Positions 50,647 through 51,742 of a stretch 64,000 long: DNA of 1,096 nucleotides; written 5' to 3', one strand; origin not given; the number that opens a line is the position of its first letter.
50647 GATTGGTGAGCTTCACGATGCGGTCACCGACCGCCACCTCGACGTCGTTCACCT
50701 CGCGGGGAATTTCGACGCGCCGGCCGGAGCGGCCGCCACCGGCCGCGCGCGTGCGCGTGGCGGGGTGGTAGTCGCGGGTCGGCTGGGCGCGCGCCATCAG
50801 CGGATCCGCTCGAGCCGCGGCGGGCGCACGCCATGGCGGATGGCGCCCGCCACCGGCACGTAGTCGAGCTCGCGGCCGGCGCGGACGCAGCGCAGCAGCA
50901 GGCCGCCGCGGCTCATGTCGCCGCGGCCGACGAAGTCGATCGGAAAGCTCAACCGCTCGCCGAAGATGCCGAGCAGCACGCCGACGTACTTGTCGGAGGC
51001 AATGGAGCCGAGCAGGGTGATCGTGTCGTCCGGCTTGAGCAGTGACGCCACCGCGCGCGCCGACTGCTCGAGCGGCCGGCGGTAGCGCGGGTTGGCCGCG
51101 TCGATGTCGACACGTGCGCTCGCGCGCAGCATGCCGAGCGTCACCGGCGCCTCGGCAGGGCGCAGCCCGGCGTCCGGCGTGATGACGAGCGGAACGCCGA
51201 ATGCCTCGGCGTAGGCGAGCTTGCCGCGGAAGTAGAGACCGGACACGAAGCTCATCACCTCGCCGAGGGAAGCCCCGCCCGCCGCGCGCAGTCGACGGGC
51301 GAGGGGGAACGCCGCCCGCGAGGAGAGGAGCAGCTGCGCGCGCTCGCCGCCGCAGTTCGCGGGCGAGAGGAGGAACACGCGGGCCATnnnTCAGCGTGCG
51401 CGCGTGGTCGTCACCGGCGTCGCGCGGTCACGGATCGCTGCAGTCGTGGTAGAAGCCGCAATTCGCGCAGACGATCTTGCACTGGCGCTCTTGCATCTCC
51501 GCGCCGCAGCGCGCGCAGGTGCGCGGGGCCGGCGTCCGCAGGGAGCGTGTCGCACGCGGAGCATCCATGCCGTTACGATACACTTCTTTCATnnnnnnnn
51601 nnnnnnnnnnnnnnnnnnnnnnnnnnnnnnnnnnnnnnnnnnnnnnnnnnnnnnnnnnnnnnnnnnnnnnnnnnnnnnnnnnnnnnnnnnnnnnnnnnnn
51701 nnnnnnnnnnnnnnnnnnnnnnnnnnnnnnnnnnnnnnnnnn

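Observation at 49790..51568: Stand-alone LigD polymerase domain in an operon with two uncharacterised proteins and no Ku or ligase nearby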

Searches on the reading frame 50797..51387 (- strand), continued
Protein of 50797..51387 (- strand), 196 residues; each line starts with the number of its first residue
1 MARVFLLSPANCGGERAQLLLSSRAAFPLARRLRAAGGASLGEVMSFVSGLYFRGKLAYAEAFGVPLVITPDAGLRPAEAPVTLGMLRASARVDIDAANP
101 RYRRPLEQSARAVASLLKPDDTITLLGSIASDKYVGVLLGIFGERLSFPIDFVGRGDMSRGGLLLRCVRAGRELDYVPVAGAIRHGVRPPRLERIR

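Call 53: search_protein_families(library=pfam, proteins=[L029:4555-5919:+, L030:6854-9421:+, L042:3784-5991:+, L042:6748-7914:+, L093:4363-5946:+, L034:5138-5944:+, L070:5338-5961:+, L080:1819-2670:+, L080:3330-3986:+, L069:5490-6188:+], max_evalue=0.001)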
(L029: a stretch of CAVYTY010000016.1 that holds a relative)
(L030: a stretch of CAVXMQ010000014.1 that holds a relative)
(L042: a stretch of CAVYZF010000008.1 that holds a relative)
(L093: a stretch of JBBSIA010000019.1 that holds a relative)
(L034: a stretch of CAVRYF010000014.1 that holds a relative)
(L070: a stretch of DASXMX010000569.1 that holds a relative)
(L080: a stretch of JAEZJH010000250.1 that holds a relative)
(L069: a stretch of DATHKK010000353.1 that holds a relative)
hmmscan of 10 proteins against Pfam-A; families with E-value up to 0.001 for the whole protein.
L029:4555-5919:+ (454 aa): 3 families
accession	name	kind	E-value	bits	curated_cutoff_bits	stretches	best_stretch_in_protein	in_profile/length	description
PF00884.28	Sulfatase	-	3.5e-55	187.9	25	1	34-370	1-301/301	Sulfatase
PF16347.10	SGSH_C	-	8.7e-12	45.9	29.3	1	325-435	8-126/154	N-sulphoglucosamine sulphohydrolase, C-terminal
PF01663.27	Phosphodiest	-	3.2e-08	34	23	0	39-104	4-66/342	Type I phosphodiesterase / nucleotide pyrophosphatase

L030:6854-9421:+ (855 aa): 4 families
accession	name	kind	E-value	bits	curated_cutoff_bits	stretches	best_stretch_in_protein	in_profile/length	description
PF00930.27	DPPIV_N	-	2.2e-32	112.6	22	1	282-538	106-348/354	Dipeptidyl peptidase IV (DPP IV) N-terminal region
PF00326.27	Peptidase_S9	-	3.4e-32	112.1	22.6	1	630-821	6-199/213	Prolyl oligopeptidase family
PF01738.24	DLH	-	0.00017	21.7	21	0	755-813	132-190/217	Dienelactone hydrolase family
PF12146.15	Hydrolase_4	-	0.00043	20.1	27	0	667-715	57-102/239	Serine aminopeptidase, S33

L042:3784-5991:+ (735 aa): 1 family
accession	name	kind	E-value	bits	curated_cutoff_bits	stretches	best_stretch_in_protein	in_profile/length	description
PF19313.5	DUF5916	-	2.8e-22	79.6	22.6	1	250-352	2-96/572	Domain of unknown function (DUF5916)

L042:6748-7914:+ (388 aa): 4 families
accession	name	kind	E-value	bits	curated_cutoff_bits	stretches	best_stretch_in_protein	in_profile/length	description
PF01436.27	NHL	-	4.1e-17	61.7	20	1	243-270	1-28/28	NHL repeat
PF06739.17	SBBP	-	2e-05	24.9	20.5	0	343-357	15-29/38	Beta-propeller repeat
PF08450.18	SGL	-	0.00043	20.4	26.3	0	294-368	138-210/246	SMP-30/Gluconolactonase/LRE-like region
PF07494.17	Reg_prop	-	0.00082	19.7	20.4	0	341-357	5-21/24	Two component regulator propeller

L093:4363-5946:+ (527 aa): 1 family
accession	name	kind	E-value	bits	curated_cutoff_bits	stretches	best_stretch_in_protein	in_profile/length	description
PF00999.27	Na_H_Exchanger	-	1.2e-67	228.9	26.2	1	10-404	2-373/375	Sodium/hydrogen exchanger, transmembrane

L034:5138-5944:+ (268 aa): 6 families
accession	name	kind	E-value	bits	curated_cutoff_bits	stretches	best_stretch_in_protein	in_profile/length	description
PF13649.12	Methyltransf_25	-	5.1e-23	82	27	1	47-139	1-97/97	Methyltransferase domain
PF08241.18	Methyltransf_11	-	1.2e-22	80.8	21.2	1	48-141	1-93/95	Methyltransferase domain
PF13847.12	Methyltransf_31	-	8.6e-16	58.4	27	1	42-141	2-107/145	Methyltransferase domain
PF01209.24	Ubie_methyltran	-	2e-14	54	20.1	1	40-141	44-149/233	ubiE/COQ5 methyltransferase family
PF08242.18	Methyltransf_12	-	1.9e-11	45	30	1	48-141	1-98/98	Methyltransferase domain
PF13489.12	Methyltransf_23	-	2.4e-09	37.5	27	1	41-141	20-114/164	Methyltransferase domain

L070:5338-5961:+ (207 aa): 1 family
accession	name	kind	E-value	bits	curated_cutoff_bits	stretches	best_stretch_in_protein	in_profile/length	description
PF16694.10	Cytochrome_P460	-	3.3e-11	44.1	27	1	90-196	19-124/125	Cytochrome P460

L080:1819-2670:+ (283 aa): 3 families
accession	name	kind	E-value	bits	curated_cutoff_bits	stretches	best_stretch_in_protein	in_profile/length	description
PF12706.13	Lactamase_B_2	-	5e-14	52.8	27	1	40-220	3-193/200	Beta-lactamase superfamily domain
PF00753.33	Lactamase_B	-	5.4e-14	53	22.7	1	27-168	5-161/196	Metallo-beta-lactamase superfamily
PF23023.1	Anti-Pycsar_Apyc1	-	2.5e-05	24.3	50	1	28-88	20-77/250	Anti-Pycsar protein Apyc1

L080:3330-3986:+ (218 aa): 4 families
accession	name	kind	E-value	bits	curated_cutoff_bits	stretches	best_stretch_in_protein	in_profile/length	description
PF13460.12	NAD_binding_10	-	2.3e-08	34.6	27.2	1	10-119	1-103/184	NAD(P)H-binding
PF01370.27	Epimerase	-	4.2e-07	30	20.9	1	7-116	2-117/240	NAD dependent epimerase/dehydratase family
PF01118.30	Semialdhyde_dh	-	4.7e-05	24.2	26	1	6-79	2-80/121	Semialdehyde dehydrogenase, NAD binding domain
PF08732.16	HIM1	-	5.5e-05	23.2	28.7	1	67-158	49-145/169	HIM1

L069:5490-6188:+ (232 aa): 1 family
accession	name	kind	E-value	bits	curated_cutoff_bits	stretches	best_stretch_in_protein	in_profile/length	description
PF13398.12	Peptidase_M50B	-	5.8e-06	26.6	26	1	62-135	11-88/201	Peptidase M50B-like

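Call 54: find_encoding_contigs(protein=P0261, flank=5000, max_places=3)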
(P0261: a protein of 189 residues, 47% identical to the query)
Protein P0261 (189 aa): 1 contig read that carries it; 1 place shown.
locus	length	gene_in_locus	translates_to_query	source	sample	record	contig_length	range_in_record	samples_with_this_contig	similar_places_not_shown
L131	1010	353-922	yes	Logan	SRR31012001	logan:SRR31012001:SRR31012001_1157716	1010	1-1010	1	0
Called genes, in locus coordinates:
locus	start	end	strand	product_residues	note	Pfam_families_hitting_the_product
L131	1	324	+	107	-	?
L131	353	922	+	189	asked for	-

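Call 55: find_encoding_contigs(protein=P0242, flank=5000, max_places=3)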
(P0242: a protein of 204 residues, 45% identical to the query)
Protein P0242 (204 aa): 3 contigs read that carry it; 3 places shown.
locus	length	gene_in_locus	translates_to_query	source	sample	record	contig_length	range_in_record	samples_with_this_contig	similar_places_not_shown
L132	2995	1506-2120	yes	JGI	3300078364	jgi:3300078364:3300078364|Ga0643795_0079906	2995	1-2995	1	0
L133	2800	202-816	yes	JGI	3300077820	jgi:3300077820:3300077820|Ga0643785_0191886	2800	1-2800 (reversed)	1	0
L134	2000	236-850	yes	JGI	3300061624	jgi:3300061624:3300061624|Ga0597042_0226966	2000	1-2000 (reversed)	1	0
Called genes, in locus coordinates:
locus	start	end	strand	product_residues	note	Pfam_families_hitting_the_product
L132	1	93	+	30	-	?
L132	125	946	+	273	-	PF01746:tRNA_m1G_MT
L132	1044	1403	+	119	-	PF01245:Ribosomal_L19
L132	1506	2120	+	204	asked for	-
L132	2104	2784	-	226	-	PF01351:RNase_HII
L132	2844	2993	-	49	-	?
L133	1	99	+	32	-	?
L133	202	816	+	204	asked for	-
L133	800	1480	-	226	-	PF01351:RNase_HII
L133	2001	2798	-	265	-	?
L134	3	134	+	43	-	?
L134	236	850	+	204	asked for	-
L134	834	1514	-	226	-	PF01351:RNase_HII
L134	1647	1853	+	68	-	-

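Call 56: find_encoding_contigs(protein=P0228, flank=5000, max_places=3)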
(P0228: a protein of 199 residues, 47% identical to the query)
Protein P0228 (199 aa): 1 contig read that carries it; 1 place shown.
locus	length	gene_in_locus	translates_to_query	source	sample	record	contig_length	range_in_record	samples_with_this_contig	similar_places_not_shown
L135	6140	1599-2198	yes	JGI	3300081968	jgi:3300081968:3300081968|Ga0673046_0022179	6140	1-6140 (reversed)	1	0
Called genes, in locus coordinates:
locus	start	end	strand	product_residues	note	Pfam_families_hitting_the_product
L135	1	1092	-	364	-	?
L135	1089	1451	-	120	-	PF03551:PadR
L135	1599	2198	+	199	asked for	-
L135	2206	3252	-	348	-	PF00144:Beta-lactamase (faint), PF13354:Beta-lactamase2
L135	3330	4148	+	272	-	-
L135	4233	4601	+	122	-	-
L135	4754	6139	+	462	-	?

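Call 85: search_protein_families(library=pfam, proteins=[P0131, P0138, P0148, P0150, P0151, P0173, P0188, P0251, P0262, P0167], max_evalue=0.001)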
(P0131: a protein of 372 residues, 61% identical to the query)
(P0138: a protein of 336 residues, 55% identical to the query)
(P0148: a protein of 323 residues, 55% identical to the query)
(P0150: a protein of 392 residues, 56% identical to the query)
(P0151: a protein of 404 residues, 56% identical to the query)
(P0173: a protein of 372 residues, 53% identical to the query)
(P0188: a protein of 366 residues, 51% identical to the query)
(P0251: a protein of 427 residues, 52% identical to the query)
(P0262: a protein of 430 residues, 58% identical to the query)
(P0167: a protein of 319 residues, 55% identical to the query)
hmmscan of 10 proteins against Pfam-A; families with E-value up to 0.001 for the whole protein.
P0131 (372 aa): 2 families
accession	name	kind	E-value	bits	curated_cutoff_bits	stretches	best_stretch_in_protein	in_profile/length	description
PF13671.12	AAA_33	-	7.6e-17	62.4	27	1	9-130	1-143/143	AAA domain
PF08433.16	KTI12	-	5.9e-09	36.3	22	1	9-132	3-142/271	Chromatin associated protein KTI12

P0138 (336 aa): 1 family
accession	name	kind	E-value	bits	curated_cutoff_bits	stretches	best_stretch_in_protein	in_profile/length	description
PF13671.12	AAA_33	-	9.4e-17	62.1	27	1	5-121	2-143/143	AAA domain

P0148 (323 aa): 0 families

P0150 (392 aa): 1 family
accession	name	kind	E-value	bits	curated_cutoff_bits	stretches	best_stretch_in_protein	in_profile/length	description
PF13671.12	AAA_33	-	2e-18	67.5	27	1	242-345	1-121/143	AAA domain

P0151 (404 aa): 1 family
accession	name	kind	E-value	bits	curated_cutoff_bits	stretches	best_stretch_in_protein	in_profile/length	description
PF13671.12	AAA_33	-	5.7e-14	53.1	27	1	294-377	55-142/143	AAA domain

P0173 (372 aa): 0 families

P0188 (366 aa): 4 families
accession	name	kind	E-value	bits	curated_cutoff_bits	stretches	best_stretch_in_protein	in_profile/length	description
PF00583.31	Acetyltransf_1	-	2.7e-10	41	20.7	1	269-336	42-116/116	Acetyltransferase (GNAT) family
PF13508.13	Acetyltransf_7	-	3.6e-07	30.9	27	1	271-337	14-83/84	Acetyltransferase (GNAT) domain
PF13673.13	Acetyltransf_10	-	8.7e-06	26.2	23.6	1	272-341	43-112/128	Acetyltransferase (GNAT) domain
PF08445.16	FR47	-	1.6e-05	25.2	22.1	1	280-339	22-80/86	FR47-like protein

P0251 (427 aa): 2 families
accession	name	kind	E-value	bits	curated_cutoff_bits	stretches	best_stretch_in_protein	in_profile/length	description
PF03023.19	MurJ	-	2.4e-29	102.7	27.4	1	1-185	248-433/451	Lipid II flippase MurJ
PF13440.11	Polysacc_synt_3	-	3.9e-05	23.5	23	1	5-58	231-284/293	Polysaccharide biosynthesis protein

P0262 (430 aa): 0 families

P0167 (319 aa): 0 families

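Call 86: find_encoding_contigs(protein=P0150, flank=5000, max_places=4)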
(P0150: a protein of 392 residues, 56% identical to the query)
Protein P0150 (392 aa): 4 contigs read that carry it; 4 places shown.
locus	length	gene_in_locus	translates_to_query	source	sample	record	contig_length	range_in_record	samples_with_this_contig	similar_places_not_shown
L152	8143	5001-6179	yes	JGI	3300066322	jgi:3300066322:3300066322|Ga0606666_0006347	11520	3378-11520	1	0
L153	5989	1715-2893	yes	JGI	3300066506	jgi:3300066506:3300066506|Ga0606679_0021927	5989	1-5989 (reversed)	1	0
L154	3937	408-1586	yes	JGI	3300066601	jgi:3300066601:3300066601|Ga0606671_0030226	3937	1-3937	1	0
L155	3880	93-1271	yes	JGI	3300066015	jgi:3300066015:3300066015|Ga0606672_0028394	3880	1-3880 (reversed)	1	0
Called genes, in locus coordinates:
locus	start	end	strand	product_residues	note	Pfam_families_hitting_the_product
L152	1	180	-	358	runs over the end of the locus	PF00551:Formyl_trans_N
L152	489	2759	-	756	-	PF00933:Glyco_hydro_3, PF01915:Glyco_hydro_3_C, PF14310:Fn3-like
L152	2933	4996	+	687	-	PF05649:Peptidase_M13_N, PF01431:Peptidase_M13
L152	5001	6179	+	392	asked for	PF13671:AAA_33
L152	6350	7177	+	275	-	PF06904:Extensin-like_C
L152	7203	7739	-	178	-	PF04138:GtrA_DPMS_TM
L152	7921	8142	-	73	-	?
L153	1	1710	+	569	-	?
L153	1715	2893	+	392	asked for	PF13671:AAA_33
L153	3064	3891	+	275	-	PF06904:Extensin-like_C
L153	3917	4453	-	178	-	PF04138:GtrA_DPMS_TM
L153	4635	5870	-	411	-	PF05099:TerB (faint)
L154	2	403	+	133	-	?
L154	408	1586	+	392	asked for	PF13671:AAA_33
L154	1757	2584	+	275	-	PF06904:Extensin-like_C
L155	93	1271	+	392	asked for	PF13671:AAA_33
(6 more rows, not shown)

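Call 87: find_encoding_contigs(protein=P0131, flank=5000, max_places=4)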
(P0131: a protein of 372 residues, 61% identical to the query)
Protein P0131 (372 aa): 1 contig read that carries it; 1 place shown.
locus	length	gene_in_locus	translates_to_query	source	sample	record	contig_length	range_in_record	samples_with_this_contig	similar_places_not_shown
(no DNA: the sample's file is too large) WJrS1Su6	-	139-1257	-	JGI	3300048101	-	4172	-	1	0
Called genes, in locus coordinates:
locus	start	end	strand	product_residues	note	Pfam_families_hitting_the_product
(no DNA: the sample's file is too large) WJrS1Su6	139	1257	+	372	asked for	PF08433:KTI12, PF13671:AAA_33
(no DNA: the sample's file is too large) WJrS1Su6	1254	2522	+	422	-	PF05559:DUF763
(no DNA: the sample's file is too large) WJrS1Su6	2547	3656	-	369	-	PF00034:Cytochrom_C, PF13442:Cytochrome_CBB3, PF00034:Cytochrom_C (weak), PF13442:Cytochrome_CBB3, PF00581:Rhodanese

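Call 90: search_protein_families(library=ncbifam, proteins=[P0131, P0138, P0150, P0151], max_evalue=0.001)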
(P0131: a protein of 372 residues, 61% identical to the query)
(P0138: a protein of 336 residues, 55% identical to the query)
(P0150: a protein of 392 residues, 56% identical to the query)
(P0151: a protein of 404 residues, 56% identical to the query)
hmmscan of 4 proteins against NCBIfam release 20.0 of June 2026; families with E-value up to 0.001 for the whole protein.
P0131 (372 aa): 3 families
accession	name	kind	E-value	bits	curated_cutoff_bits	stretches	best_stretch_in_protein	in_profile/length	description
TIGR01663.1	PNK-3'Pase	equivalog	2.2e-14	52.7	502.8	1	5-144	362-502/520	bifunctional polynucleotide phosphatase/kinase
TIGR04075.1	bacter_Pnkp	equivalog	7.3e-10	37.7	750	1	8-144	9-157/851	polynucleotide kinase-phosphatase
TIGR03574.1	selen_PSTK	equivalog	2.3e-07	30.5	290.5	1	9-132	1-137/249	L-seryl-tRNA(Sec) kinase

P0138 (336 aa): 3 families
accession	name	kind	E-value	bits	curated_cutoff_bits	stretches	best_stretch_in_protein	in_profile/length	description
TIGR01663.1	PNK-3'Pase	equivalog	9.4e-15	54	502.8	1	2-134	364-501/520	bifunctional polynucleotide phosphatase/kinase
TIGR03574.1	selen_PSTK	equivalog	2e-06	27.4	290.5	1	38-131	54-145/249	L-seryl-tRNA(Sec) kinase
TIGR04075.1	bacter_Pnkp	equivalog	0.00023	19.5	750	0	5-120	11-139/851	polynucleotide kinase-phosphatase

P0150 (392 aa): 2 families
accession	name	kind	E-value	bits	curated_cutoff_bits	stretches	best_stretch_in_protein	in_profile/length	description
TIGR01663.1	PNK-3'Pase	equivalog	3.9e-14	51.9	502.8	1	210-375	335-500/520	bifunctional polynucleotide phosphatase/kinase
TIGR04075.1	bacter_Pnkp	equivalog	3e-09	35.6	750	1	242-348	10-126/851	polynucleotide kinase-phosphatase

P0151 (404 aa): 3 families
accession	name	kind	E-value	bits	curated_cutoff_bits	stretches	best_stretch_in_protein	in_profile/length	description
TIGR01663.1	PNK-3'Pase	equivalog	1.1e-12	47.1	502.8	1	255-390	360-500/520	bifunctional polynucleotide phosphatase/kinase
TIGR04075.1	bacter_Pnkp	equivalog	6.6e-07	27.9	750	1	260-394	9-159/851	polynucleotide kinase-phosphatase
TIGR03574.1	selen_PSTK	equivalog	0.00019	21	290.5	0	294-386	53-143/249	L-seryl-tRNA(Sec) kinase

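Call 100: find_encoding_contigs(protein=P0260, flank=4000, max_places=3)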
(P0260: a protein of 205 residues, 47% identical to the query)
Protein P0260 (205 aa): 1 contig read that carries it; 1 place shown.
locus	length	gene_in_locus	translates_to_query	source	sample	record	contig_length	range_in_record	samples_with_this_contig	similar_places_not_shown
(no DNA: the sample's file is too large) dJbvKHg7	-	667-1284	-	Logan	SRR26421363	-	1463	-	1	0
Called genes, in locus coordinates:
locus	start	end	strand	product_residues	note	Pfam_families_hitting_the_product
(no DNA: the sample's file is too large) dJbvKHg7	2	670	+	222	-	?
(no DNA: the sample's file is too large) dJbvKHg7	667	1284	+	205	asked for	-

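Call 101: find_encoding_contigs(protein=P0226, flank=4000, max_places=3)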
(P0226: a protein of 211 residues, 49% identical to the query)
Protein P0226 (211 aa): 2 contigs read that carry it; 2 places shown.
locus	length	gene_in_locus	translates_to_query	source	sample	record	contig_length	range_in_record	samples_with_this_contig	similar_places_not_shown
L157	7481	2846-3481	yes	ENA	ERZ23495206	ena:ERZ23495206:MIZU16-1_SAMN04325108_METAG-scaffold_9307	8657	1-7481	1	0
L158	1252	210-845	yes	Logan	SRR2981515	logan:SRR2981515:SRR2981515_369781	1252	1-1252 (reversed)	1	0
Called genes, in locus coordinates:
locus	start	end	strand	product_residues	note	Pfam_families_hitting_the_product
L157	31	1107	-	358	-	PF07690:MFS_1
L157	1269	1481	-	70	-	-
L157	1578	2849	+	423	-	PF00994:MoCF_biosynth, PF18146:CinA_KH, PF02464:CinA (faint)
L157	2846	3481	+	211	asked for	-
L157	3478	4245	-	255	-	PF13483:Lactamase_B_3, PF12706:Lactamase_B_2 (weak)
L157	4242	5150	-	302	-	PF00701:DHDPS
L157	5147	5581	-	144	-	PF05899:Cupin_3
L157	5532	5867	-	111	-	PF01906:YbjQ_1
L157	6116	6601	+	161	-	-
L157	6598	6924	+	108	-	PF10615:DUF2470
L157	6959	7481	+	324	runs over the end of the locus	PF05721:PhyH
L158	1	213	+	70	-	?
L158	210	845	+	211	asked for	-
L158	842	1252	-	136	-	?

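Call 102: find_encoding_contigs(protein=P0199, flank=4000, max_places=3)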
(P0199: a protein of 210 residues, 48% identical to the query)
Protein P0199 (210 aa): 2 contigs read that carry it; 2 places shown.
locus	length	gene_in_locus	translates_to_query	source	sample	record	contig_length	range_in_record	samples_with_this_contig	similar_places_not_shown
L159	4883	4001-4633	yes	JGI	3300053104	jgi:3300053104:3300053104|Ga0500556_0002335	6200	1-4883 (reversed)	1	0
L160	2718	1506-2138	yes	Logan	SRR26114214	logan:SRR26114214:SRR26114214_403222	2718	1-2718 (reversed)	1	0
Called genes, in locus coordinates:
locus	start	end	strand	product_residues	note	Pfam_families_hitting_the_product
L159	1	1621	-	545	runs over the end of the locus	PF00128:Alpha-amylase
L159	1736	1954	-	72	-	-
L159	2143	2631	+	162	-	PF05974:DUF892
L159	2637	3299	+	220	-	PF20554:DUF6766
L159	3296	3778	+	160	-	PF00857:Isochorismatase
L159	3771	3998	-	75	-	-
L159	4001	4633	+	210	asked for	-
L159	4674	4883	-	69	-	?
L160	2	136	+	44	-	?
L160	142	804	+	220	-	PF20554:DUF6766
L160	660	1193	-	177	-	-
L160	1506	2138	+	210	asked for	-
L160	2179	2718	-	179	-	?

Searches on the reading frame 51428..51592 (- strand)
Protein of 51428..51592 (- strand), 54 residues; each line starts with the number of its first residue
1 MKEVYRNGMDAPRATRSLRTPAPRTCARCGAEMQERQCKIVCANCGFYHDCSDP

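Call 3: search_protein_families(library=pfam, proteins=[window:51428-51592:-], max_evalue=0.01)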
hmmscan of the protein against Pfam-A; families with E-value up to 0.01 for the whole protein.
window:51428-51592:- (54 aa): 0 families

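Call 4: search_protein_families(library=ncbifam, proteins=[window:51428-51592:-], max_evalue=0.01)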
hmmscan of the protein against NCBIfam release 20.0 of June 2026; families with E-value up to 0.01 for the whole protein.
window:51428-51592:- (54 aa): 3 families
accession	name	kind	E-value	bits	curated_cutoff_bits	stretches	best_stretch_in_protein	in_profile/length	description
NF041914.1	HVO_2523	equivalog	4.2e-07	29.8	60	1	24-54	1-31/33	HVO_2523 family zinc finger protein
NF033497.1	rubre_like_arch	subfamily_domain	0.00027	20.6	32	1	15-37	8-30/34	rubrerythrin-like domain-containing protein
NF047723.1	TransFacS4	equivalog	0.0066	16.9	120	1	24-49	2-27/90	transcription factor S4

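Call 12: search_protein_families(library=padloc, proteins=[window:51428-51592:-], max_evalue=0.01)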
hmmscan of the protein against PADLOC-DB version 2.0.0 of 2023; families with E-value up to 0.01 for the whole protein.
window:51428-51592:- (54 aa): 2 families
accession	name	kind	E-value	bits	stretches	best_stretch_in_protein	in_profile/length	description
PDLC01691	Cas12f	-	0.0022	16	1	17-50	282-316/332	CAS-V-F; effector__SPE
PDLC01692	Cas12f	-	0.009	12.8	1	22-50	489-516/532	CAS-V-F; effector__SPE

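Call 13: search_protein_families(library=phrogs, proteins=[window:51428-51592:-], max_evalue=0.1)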
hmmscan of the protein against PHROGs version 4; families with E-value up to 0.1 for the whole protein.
window:51428-51592:- (54 aa): 2 families
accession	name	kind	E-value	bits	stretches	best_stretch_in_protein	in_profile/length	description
phrog_4852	-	unknown function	0.0023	18.7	1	19-47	9-37/194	-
phrog_3207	-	unknown function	0.08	14.1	1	23-50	26-55/90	-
